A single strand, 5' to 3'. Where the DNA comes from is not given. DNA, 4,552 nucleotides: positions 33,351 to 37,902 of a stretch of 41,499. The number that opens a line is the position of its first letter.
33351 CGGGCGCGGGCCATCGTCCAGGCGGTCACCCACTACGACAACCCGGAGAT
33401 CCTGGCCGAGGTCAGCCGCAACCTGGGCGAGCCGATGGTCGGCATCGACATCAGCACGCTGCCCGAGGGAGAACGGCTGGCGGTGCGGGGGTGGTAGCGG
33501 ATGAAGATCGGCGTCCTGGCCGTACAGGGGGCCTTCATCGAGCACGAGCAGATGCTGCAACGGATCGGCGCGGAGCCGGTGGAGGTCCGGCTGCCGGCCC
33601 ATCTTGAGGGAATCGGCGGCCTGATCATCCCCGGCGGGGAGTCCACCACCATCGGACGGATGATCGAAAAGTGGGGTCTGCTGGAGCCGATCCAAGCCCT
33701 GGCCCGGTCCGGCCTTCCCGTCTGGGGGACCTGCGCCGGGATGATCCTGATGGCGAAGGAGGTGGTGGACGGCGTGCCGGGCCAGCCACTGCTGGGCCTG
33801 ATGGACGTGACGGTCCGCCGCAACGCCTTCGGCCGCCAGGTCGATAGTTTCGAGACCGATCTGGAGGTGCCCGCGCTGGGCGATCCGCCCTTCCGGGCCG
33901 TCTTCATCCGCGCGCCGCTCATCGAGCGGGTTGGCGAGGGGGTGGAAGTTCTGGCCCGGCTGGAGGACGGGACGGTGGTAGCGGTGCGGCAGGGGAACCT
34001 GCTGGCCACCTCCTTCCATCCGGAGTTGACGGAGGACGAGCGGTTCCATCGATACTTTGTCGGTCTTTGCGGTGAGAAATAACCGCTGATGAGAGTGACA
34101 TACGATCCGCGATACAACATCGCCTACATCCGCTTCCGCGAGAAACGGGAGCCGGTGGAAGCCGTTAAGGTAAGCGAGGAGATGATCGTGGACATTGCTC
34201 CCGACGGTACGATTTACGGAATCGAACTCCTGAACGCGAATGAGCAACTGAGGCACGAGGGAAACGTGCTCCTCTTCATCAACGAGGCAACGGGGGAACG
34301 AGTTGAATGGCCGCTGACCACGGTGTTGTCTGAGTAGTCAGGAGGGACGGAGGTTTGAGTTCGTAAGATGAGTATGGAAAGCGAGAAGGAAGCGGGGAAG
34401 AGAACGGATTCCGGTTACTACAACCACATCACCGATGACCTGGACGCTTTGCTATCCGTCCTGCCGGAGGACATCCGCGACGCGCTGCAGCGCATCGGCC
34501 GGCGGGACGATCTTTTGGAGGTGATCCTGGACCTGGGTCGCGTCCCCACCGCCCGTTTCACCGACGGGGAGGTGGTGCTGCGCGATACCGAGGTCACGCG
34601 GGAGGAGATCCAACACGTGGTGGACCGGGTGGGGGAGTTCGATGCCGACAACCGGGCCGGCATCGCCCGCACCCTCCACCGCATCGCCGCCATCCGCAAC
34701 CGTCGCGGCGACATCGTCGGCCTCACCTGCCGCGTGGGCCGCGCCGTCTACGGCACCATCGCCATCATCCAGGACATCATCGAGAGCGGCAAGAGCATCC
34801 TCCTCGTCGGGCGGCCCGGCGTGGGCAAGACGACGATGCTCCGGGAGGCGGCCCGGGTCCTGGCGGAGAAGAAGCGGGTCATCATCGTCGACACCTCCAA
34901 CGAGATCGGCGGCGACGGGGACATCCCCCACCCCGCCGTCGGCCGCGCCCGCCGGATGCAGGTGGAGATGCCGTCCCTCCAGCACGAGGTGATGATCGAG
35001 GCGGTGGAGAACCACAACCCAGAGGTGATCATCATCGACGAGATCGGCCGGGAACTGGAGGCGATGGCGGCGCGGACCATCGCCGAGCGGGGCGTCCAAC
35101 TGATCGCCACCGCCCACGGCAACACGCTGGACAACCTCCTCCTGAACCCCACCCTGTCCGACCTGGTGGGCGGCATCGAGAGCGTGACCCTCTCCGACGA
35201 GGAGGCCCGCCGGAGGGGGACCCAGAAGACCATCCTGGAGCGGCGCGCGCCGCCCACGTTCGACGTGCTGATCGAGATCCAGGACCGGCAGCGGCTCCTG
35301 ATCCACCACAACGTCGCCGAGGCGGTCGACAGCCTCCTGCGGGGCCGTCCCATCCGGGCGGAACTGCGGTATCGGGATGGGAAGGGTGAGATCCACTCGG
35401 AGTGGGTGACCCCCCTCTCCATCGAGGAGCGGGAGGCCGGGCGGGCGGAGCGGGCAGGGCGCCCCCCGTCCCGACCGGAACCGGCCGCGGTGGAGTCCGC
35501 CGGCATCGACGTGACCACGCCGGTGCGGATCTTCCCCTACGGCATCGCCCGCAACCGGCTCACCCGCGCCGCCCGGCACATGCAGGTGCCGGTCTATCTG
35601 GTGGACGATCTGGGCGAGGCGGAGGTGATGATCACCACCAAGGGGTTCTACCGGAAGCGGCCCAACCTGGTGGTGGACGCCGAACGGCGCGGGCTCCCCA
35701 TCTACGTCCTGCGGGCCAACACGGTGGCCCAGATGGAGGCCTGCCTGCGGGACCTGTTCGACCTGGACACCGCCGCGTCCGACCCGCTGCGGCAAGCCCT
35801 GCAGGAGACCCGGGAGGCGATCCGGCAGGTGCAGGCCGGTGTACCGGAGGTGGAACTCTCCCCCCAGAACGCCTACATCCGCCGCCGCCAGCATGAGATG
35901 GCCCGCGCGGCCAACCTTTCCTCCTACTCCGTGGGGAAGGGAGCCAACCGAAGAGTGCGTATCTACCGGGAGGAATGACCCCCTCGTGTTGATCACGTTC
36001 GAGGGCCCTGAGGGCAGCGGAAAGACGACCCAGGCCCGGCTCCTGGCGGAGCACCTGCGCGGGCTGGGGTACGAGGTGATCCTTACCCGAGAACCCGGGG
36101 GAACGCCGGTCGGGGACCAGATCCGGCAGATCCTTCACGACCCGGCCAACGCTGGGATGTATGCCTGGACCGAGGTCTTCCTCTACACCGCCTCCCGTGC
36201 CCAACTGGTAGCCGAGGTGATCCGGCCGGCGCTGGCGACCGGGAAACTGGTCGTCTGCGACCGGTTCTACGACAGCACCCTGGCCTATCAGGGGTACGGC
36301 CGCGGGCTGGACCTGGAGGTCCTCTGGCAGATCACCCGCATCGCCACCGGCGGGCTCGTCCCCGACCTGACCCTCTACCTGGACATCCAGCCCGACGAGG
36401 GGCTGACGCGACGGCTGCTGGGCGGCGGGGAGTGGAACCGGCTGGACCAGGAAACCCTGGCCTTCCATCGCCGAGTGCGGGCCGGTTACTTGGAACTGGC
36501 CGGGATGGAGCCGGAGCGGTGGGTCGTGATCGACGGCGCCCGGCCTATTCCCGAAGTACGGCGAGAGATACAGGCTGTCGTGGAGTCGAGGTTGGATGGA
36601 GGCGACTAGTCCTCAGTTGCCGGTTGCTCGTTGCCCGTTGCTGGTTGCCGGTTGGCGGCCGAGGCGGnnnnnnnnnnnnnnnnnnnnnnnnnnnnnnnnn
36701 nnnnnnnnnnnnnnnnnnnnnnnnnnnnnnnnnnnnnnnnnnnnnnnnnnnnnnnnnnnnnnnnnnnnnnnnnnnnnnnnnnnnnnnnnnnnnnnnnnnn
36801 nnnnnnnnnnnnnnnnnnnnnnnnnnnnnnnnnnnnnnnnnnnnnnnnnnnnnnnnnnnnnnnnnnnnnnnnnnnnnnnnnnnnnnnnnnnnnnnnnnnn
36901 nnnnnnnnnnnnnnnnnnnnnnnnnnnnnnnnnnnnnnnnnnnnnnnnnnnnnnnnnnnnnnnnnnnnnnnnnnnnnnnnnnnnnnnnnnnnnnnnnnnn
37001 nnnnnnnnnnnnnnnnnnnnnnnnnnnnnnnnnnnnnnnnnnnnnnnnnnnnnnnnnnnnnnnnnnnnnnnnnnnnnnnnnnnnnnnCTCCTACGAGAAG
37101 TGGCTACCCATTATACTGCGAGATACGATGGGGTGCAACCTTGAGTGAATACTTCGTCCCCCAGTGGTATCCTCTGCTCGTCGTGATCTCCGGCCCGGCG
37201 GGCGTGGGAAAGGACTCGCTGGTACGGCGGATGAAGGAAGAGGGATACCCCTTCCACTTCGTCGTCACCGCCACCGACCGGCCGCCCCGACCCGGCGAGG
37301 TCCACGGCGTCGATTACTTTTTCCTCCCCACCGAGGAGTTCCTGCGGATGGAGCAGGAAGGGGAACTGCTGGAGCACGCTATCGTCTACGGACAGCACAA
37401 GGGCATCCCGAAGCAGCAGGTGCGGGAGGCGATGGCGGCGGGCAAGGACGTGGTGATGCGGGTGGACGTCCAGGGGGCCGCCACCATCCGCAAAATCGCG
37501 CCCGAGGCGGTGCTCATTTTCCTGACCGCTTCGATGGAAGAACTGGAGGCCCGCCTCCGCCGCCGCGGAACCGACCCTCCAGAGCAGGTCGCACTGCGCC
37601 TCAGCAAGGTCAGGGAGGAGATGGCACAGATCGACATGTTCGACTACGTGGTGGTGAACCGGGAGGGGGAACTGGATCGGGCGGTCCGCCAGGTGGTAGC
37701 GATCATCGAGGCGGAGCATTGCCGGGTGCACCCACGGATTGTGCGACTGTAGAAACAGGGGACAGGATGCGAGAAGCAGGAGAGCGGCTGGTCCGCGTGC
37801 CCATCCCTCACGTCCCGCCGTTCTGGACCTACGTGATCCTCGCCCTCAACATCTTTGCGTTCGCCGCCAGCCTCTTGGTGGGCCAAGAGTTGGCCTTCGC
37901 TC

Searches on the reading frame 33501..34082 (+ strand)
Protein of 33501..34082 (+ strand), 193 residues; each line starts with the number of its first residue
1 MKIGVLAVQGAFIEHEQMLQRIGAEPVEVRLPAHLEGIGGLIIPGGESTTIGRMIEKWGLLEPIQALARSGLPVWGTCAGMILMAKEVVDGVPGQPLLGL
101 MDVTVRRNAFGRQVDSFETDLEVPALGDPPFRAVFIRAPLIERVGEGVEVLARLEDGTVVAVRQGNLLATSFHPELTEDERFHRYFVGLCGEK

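Call 66: search_protein_families(library=pfam, proteins=[window:33501-34082:+], max_evalue=0.00001)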
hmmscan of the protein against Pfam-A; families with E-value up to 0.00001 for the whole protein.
window:33501-34082:+ (193 aa): 2 families
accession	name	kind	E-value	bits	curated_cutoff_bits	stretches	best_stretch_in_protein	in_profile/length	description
PF01174.25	SNO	-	2.6e-63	213.7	27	1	5-189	1-185/188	SNO glutamine amidotransferase family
PF07685.20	GATase_3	-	3.7e-08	33.7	27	1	35-123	37-132/196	CobB/CobQ-like glutamine amidotransferase domain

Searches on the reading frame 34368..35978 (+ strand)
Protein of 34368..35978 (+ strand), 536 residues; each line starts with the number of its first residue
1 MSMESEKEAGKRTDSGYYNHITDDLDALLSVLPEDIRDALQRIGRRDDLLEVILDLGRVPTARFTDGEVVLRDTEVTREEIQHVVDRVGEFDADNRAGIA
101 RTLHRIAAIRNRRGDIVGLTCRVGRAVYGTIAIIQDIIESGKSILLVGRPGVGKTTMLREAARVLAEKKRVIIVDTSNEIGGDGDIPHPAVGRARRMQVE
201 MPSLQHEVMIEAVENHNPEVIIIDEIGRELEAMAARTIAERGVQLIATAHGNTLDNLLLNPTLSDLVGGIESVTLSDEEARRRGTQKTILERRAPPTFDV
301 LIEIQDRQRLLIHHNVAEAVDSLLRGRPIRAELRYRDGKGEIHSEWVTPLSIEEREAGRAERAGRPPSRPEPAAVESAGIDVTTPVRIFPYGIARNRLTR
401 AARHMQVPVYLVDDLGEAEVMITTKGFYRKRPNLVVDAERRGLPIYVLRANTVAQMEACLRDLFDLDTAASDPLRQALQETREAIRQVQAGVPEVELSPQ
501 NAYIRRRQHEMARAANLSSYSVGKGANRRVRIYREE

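Call 66: search_protein_families(library=pfam, proteins=[window:34368-35978:+], max_evalue=0.00001)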
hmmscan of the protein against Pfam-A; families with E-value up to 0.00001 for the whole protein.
window:34368-35978:+ (536 aa): 7 families
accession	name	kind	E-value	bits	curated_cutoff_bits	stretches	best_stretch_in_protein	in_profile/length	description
PF25516.1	PTPase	-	1.7e-26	92.3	27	1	386-464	1-79/79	Phosphotyrosine protein phosphatase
PF19568.5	Spore_III_AA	-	9.3e-11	41.8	27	1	121-268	121-276/306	Sporulation stage III, protein AA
PF01424.28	R3H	-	2.4e-10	40.7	26.8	1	482-534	8-60/60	R3H domain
PF03266.21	NTPase_1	-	1.2e-07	32.2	23.9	0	144-169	2-27/168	NTPase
PF00004.35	AAA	-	3.8e-07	31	21.2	1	144-228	1-68/131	ATPase family associated with various cellular activities (AAA)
PF13481.12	AAA_25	-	1.5e-06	28.4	27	0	133-171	25-63/195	AAA domain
PF13401.12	AAA_22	-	4.5e-06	27.5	27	0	140-230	4-96/130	AAA domain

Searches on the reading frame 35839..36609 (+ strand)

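Call 66: search_protein_families(library=pfam, proteins=[window:35839-36609:+], max_evalue=0.00001)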
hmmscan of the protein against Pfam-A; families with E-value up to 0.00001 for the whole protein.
window:35839-36609:+ (256 aa): 2 families
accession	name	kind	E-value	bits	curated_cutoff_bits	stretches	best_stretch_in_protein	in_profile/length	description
PF02223.23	Thymidylate_kin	-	1.9e-52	178.1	27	1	54-244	1-185/185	Thymidylate kinase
PF13521.12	AAA_28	-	9.3e-07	29.6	27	1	52-156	2-95/164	AAA domain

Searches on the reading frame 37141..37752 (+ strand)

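Call 66: search_protein_families(library=pfam, proteins=[window:37141-37752:+], max_evalue=0.00001)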
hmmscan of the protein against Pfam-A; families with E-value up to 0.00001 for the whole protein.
window:37141-37752:+ (203 aa): 2 families
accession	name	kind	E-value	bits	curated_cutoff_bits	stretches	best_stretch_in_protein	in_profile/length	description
PF00625.27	Guanylate_kin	-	8.9e-37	127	25.2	1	13-192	4-182/182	Guanylate kinase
PF13238.12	AAA_18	-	5.7e-06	27.3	29.4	0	14-149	1-118/128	AAA domain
